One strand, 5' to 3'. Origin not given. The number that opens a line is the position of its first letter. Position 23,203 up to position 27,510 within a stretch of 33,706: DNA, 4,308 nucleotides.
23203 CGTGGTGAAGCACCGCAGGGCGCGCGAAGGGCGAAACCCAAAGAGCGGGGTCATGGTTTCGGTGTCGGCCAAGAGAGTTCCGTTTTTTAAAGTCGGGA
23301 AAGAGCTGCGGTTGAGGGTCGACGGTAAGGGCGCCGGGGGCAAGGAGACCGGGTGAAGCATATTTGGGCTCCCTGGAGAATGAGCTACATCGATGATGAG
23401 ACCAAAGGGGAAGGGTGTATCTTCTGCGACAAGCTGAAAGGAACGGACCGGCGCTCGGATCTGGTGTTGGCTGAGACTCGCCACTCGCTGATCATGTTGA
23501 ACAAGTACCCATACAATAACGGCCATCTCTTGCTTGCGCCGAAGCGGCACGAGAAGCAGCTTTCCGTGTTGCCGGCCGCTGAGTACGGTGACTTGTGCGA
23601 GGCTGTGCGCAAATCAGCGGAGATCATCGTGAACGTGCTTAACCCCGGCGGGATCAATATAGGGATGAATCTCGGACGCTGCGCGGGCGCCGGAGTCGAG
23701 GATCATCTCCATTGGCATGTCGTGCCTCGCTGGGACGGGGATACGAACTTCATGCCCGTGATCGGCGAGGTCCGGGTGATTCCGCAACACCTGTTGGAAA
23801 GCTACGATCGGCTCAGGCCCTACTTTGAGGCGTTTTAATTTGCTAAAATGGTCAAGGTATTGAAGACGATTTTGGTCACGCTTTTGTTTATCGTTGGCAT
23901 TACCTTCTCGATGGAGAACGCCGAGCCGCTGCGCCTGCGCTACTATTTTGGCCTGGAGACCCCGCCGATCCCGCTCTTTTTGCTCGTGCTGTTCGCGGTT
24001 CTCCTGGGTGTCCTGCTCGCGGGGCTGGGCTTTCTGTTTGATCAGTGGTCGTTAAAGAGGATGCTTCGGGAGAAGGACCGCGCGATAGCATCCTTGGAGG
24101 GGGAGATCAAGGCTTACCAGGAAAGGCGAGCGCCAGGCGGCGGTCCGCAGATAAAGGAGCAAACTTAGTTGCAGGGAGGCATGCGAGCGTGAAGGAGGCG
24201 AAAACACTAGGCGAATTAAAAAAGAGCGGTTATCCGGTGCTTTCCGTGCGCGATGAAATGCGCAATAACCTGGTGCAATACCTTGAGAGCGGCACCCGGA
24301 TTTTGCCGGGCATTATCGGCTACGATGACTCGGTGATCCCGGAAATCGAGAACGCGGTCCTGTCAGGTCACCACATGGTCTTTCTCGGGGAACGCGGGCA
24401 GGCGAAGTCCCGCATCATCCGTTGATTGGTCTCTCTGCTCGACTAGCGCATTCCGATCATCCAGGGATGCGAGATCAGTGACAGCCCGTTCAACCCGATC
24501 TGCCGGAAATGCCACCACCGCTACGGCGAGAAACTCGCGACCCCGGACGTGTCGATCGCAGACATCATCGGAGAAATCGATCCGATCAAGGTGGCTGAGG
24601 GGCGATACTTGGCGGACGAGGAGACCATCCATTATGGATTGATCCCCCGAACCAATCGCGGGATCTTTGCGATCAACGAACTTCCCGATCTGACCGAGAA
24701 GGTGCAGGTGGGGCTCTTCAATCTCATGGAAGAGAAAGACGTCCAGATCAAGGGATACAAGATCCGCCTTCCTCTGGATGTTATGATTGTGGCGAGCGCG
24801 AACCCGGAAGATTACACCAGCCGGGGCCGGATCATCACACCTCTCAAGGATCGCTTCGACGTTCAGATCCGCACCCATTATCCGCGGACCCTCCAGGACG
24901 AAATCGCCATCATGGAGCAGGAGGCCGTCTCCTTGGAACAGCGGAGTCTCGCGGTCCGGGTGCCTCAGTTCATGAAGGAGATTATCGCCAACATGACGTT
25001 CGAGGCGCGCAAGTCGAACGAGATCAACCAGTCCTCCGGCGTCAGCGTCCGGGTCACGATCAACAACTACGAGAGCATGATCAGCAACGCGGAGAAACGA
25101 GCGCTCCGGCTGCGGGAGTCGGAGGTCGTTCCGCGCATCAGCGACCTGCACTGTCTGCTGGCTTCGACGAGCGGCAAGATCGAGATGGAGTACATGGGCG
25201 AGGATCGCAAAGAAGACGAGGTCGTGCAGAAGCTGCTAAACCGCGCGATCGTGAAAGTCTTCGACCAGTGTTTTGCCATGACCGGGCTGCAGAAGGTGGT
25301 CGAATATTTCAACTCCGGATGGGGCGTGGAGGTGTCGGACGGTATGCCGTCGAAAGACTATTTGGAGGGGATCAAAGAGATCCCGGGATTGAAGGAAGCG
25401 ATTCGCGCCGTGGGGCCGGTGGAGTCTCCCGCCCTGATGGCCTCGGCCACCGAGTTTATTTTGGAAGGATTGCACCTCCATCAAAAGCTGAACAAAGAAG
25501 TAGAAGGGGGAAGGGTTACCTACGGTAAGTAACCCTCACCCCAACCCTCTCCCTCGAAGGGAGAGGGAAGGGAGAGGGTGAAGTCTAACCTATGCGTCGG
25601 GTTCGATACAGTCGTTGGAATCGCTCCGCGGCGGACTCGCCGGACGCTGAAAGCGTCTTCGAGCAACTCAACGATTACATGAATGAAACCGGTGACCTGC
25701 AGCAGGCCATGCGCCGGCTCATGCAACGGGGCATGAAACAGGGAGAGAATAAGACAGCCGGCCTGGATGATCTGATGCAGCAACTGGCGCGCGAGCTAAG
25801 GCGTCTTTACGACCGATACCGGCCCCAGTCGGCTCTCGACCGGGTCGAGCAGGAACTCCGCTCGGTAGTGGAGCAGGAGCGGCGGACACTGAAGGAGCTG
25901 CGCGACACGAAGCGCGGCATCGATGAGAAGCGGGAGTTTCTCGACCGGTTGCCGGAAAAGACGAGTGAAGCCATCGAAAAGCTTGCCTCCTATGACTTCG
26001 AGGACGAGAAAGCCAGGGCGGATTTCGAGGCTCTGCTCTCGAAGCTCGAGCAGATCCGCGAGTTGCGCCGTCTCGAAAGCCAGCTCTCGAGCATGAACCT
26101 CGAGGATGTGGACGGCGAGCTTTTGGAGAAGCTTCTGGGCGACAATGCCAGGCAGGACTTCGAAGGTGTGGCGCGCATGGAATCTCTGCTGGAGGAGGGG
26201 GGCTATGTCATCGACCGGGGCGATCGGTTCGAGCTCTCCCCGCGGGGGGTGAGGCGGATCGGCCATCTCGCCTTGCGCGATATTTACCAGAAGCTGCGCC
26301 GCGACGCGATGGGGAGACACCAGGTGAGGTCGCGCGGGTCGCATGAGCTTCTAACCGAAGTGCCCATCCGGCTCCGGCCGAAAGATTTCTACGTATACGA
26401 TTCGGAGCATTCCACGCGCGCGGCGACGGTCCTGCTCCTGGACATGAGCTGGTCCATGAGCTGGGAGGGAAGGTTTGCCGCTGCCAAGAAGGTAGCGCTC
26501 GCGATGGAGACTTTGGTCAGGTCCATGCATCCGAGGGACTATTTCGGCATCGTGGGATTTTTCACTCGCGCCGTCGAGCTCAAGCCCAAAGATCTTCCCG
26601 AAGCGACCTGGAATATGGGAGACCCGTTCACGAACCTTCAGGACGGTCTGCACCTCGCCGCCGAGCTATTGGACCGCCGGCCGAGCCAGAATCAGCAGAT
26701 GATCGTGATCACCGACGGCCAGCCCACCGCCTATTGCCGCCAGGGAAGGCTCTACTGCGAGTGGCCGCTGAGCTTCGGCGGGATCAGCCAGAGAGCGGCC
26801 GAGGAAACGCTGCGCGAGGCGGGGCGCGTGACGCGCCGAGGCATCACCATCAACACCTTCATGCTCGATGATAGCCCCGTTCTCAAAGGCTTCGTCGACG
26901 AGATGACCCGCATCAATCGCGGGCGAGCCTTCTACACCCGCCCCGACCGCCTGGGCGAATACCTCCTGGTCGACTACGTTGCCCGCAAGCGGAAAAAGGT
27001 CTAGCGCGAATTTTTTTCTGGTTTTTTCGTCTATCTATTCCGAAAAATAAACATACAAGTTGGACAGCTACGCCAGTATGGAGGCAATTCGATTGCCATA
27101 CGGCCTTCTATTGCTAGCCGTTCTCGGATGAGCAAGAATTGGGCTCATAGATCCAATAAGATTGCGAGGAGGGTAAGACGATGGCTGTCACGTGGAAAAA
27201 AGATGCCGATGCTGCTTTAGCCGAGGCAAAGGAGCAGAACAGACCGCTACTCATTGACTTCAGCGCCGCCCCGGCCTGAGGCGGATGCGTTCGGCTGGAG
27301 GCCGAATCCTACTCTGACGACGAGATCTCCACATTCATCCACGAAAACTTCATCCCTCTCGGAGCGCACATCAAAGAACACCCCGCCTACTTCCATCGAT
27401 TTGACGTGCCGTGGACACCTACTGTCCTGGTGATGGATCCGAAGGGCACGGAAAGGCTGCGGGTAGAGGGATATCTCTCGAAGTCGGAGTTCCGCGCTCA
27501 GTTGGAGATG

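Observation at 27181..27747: Probable unannotated selenoprotein: thioredoxin-fold gene with TGA at the first CxxC position (U-G-G-C) and a SECIS-like hairpin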

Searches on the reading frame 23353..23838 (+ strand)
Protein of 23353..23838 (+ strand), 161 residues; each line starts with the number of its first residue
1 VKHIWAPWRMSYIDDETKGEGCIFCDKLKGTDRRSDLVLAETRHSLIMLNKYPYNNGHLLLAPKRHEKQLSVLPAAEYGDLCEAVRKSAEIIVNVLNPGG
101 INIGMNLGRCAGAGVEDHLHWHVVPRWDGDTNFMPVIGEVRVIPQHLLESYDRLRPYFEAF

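Call 45: search_protein_families(library=ncbifam, proteins=[window:23353-23838:+], max_evalue=0.01)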
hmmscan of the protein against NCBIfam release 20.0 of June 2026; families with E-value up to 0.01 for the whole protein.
window:23353-23838:+ (161 aa): 2 families
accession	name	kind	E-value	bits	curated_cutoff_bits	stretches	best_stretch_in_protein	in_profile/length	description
NF052622.1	ATPAdlTfActino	equivalog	3.3e-40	137.5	290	1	2-150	13-166/176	ATP adenylyltransferase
NF045834.1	M_plasma_HinT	exception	3.2e-06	27.9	130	1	44-125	20-100/102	histidine triad protein HinT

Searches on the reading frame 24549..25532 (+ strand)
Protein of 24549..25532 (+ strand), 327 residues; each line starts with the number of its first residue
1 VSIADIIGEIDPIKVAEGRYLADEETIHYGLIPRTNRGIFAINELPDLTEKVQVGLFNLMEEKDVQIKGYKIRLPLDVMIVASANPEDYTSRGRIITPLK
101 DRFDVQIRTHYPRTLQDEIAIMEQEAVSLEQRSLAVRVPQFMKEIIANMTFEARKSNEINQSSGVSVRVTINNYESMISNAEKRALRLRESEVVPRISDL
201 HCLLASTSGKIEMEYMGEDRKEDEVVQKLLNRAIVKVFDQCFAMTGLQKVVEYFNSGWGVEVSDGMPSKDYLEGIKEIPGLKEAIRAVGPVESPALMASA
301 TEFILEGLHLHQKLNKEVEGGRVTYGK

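Call 45: search_protein_families(library=ncbifam, proteins=[window:24549-25532:+], max_evalue=0.01)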
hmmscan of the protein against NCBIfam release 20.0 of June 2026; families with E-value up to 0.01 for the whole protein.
window:24549-25532:+ (327 aa): 2 families
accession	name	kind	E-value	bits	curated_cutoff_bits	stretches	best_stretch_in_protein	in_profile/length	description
TIGR02031.1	BchD-ChlD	equivalog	4.7e-06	25.6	499.55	1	24-128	79-183/608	magnesium chelatase ATPase subunit D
TIGR02030.1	BchI-ChlI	equivalog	3e-05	23.4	466.95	1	25-125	120-218/337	magnesium chelatase ATPase subunit I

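Call 79: search_protein_families(library=pfam, proteins=[window:24549-25532:+], max_evalue=0.00001)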
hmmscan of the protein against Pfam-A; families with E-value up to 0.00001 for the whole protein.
window:24549-25532:+ (327 aa): 0 families

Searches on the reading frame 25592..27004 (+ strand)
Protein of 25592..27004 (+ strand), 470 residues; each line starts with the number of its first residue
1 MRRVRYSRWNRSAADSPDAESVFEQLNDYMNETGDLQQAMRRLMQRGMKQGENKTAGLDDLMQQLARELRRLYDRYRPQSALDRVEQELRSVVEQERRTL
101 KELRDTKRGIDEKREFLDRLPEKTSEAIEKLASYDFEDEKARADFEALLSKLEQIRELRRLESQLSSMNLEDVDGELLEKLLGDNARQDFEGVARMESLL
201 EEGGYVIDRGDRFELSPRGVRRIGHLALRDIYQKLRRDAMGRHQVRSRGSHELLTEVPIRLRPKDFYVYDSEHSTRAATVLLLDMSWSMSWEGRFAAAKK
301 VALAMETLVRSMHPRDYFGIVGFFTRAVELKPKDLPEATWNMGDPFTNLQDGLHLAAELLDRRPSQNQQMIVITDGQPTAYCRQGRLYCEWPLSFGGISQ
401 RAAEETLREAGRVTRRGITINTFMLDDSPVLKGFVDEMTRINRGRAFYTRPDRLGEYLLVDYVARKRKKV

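Call 45: search_protein_families(library=ncbifam, proteins=[window:25592-27004:+], max_evalue=0.01)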
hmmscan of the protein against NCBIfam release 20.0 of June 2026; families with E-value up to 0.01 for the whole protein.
window:25592-27004:+ (470 aa): 1 family
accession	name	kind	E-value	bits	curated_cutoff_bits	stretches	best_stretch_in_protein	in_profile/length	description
TIGR02442.1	Cob-chelat-sub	hypoth_equivalog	2.7e-05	22.8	779.45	1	256-378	453-583/641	putative cobaltochelatase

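Call 58: find_encoding_contigs(protein=window:25592-27004:+, flank=10000, max_places=4)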
Protein window:25592-27004:+ (470 aa): no gene with exactly this product is on record in the collection.

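Call 79: search_protein_families(library=pfam, proteins=[window:25592-27004:+], max_evalue=0.00001)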
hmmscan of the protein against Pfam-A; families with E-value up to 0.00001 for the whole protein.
window:25592-27004:+ (470 aa): 1 family
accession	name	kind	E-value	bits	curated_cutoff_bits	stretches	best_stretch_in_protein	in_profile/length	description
PF13519.12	VWA_2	-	7.9e-10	39.8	27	1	279-377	1-107/107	von Willebrand factor type A domain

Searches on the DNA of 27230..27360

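Call 66: search_rna_families(source=window, start=27230, end=27360, threshold=evalue, max_evalue=10, show_alignments=2)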
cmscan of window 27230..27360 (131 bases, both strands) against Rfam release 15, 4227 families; matches with E-value up to 10: 1.
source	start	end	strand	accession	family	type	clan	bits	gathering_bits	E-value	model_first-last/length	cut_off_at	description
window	27231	27281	+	RF01128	sR43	Gene; snRNA; snoRNA; CD-box;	-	11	45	0.92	1-56/56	no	Small nucleolar RNA sR42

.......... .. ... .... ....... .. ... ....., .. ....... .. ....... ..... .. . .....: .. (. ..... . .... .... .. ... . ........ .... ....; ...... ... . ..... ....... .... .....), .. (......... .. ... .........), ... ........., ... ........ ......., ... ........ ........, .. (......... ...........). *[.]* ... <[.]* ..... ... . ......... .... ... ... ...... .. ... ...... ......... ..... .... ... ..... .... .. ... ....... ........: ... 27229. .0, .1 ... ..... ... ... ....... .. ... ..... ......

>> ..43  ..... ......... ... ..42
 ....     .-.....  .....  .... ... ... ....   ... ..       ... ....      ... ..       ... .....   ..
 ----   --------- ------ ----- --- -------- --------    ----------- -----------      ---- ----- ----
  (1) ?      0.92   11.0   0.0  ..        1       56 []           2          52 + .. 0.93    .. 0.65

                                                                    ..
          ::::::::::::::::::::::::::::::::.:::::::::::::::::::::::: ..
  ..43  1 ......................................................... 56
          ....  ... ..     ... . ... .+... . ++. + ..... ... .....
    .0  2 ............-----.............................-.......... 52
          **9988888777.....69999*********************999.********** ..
